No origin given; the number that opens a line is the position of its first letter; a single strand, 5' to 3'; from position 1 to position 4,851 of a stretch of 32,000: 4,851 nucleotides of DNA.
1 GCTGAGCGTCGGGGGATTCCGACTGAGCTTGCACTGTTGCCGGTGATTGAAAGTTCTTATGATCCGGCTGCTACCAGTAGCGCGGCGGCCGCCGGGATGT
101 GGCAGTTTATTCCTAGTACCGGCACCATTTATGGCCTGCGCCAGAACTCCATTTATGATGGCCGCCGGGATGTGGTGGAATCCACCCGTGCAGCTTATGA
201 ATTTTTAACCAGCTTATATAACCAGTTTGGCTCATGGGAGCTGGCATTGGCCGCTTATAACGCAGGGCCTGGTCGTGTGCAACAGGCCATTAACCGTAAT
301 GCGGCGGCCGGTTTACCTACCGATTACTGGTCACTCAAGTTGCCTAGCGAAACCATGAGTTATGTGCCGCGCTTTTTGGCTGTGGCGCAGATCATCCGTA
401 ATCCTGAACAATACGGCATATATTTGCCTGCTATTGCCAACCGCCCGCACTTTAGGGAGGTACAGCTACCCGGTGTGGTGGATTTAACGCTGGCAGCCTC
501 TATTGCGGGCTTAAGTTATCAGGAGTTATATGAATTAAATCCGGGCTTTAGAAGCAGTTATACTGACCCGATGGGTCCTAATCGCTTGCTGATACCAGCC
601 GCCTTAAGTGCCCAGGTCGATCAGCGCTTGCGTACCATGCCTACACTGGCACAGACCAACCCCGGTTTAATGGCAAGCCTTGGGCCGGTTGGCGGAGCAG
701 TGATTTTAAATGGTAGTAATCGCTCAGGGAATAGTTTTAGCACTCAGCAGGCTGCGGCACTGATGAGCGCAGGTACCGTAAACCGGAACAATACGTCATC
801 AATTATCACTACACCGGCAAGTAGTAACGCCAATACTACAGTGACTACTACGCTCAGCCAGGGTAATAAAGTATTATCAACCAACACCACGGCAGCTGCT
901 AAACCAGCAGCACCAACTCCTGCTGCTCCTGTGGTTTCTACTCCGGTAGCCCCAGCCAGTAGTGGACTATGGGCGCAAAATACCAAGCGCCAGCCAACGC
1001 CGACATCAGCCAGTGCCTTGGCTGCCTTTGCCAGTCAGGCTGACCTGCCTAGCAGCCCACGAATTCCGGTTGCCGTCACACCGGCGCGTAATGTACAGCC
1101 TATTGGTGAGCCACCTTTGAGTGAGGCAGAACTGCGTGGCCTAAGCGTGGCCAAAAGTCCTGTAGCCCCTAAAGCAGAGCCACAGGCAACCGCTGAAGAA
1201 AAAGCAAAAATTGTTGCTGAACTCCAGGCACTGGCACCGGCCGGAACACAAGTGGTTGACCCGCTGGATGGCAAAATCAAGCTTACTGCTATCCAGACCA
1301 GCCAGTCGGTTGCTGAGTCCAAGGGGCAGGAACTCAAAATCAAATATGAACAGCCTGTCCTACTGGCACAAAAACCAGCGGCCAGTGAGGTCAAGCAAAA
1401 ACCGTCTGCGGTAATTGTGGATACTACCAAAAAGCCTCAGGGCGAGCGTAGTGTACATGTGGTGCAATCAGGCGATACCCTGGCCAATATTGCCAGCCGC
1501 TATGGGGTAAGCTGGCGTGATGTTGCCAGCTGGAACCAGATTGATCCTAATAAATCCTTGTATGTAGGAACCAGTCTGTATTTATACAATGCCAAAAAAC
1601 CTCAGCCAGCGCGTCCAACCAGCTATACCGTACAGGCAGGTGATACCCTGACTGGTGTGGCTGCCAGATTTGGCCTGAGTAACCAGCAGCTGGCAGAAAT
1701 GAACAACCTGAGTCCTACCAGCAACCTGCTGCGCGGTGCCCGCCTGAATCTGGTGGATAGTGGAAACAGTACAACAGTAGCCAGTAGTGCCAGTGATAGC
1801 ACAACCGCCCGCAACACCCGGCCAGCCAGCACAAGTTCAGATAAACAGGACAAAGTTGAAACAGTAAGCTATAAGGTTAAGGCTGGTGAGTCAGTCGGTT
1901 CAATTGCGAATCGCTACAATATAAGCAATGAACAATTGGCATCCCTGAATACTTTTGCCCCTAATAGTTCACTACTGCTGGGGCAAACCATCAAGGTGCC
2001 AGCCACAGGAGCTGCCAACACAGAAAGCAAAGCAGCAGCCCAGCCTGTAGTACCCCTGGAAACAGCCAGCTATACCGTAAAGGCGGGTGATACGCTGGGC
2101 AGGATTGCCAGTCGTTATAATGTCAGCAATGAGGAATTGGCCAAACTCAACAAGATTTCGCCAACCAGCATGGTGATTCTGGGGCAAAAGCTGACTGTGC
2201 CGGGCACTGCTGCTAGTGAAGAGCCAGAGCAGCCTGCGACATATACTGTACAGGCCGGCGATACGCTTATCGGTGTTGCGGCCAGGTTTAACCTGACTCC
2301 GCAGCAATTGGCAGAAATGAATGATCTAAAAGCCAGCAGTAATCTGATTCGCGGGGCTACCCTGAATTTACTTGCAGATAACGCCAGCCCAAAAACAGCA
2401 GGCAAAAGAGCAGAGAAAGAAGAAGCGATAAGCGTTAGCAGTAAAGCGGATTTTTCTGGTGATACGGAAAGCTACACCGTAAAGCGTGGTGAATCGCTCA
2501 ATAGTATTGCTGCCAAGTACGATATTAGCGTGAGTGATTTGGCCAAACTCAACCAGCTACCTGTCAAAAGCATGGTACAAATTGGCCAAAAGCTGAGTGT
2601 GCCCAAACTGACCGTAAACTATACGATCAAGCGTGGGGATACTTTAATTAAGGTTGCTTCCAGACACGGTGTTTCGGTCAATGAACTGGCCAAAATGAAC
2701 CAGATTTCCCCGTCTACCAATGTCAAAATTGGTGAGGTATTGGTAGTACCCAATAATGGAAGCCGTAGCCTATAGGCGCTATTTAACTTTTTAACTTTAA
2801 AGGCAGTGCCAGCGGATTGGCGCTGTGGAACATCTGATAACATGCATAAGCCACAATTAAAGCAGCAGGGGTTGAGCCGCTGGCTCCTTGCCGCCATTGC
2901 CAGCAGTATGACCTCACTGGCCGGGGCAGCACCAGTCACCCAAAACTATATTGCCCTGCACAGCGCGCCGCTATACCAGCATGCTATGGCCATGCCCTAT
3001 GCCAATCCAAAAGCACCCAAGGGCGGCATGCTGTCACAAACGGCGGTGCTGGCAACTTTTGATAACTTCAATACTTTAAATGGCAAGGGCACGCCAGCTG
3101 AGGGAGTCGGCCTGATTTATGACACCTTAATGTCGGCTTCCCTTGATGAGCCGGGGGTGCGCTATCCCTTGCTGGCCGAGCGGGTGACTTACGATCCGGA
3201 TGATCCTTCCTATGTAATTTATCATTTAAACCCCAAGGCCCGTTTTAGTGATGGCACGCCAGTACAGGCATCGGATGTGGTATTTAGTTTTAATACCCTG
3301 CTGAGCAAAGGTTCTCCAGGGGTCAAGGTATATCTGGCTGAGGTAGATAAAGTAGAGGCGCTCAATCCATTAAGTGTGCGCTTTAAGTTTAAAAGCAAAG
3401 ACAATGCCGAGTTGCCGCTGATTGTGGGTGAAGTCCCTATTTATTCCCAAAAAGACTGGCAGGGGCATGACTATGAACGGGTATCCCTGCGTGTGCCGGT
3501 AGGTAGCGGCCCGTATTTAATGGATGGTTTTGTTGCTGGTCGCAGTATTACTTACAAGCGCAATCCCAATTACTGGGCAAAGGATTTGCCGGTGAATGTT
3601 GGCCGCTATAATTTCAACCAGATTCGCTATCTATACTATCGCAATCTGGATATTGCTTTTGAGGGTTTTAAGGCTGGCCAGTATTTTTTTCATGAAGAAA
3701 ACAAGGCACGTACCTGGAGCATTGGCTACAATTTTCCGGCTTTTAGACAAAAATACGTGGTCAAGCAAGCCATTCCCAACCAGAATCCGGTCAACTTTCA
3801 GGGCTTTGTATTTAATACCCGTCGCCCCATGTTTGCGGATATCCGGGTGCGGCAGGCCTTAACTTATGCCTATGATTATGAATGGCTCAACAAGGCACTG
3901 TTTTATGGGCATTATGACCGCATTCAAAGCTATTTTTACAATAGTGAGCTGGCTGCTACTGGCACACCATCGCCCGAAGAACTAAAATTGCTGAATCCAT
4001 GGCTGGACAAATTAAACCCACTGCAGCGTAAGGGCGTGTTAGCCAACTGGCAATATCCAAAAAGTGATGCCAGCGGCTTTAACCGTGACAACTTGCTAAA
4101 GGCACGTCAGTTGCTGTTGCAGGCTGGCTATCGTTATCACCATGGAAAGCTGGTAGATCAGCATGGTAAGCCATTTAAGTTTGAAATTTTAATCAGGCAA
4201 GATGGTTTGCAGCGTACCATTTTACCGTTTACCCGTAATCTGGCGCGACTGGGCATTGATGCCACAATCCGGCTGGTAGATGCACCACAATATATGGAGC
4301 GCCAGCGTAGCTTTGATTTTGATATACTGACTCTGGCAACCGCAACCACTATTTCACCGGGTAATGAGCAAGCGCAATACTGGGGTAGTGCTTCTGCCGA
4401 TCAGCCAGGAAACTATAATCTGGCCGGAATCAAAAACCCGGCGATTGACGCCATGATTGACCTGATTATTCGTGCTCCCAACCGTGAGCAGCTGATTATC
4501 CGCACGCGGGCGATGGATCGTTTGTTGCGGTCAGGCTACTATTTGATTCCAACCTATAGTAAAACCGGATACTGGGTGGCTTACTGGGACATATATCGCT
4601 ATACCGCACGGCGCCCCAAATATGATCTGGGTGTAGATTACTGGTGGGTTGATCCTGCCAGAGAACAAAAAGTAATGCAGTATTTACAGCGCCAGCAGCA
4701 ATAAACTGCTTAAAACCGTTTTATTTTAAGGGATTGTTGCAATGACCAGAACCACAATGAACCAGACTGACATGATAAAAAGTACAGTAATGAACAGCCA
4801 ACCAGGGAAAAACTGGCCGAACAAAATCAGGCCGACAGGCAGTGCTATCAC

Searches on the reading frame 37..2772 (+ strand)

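Call 11: search_protein_families(library=pfam, proteins=[window:37-2772:+], max_evalue=0.00001)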
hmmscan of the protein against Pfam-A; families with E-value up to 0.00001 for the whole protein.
window:37-2772:+ (912 aa): 9 families
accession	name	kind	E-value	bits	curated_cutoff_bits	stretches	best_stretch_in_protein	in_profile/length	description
PF01476.26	LysM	-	8.7e-96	314.1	20.9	7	679-722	1-43/43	LysM domain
PF23473.1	LysM3_LYK4_5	-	4.7e-32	110.3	29.3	0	529-561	4-36/48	LYK4/5 LysM3 domain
PF01464.25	SLT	-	5.8e-23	81.1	21.3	1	4-90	23-110/117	Transglycosylase SLT domain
PF22310.2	NMB0315_dom_I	-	3.1e-18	66.3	27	0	531-566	7-42/83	NMB0315-like, domain I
PF23446.1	LysM1_NFP_LYK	-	1.9e-17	64.3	36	0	685-722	16-54/60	NFP/LYK LysM1 domain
PF23577.1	LysM_RLK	-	3e-16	59.6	27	0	813-834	3-23/44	LysM domain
PF04225.17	LysM_OapA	-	9.2e-10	38.9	22.3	0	861-900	4-47/85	Opacity-associated protein A LysM-like domain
PF23462.1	LysM3_NFP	-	4e-09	37.3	28.1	0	530-558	5-33/48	NFP LysM3 domain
PF13518.12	HTH_28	-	1e-08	35.5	25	0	607-635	3-30/52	Helix-turn-helix domain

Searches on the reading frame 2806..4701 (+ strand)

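Call 11: search_protein_families(library=pfam, proteins=[window:2806-4701:+], max_evalue=0.00001)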
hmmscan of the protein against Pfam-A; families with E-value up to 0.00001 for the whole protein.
window:2806-4701:+ (632 aa): 1 family
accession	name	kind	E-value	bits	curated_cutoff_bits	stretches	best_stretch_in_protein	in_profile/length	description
PF00496.27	SBP_bac_5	-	4.3e-61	207.5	32.4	1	120-530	3-364/368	Bacterial extracellular solute-binding proteins, family 5 Middle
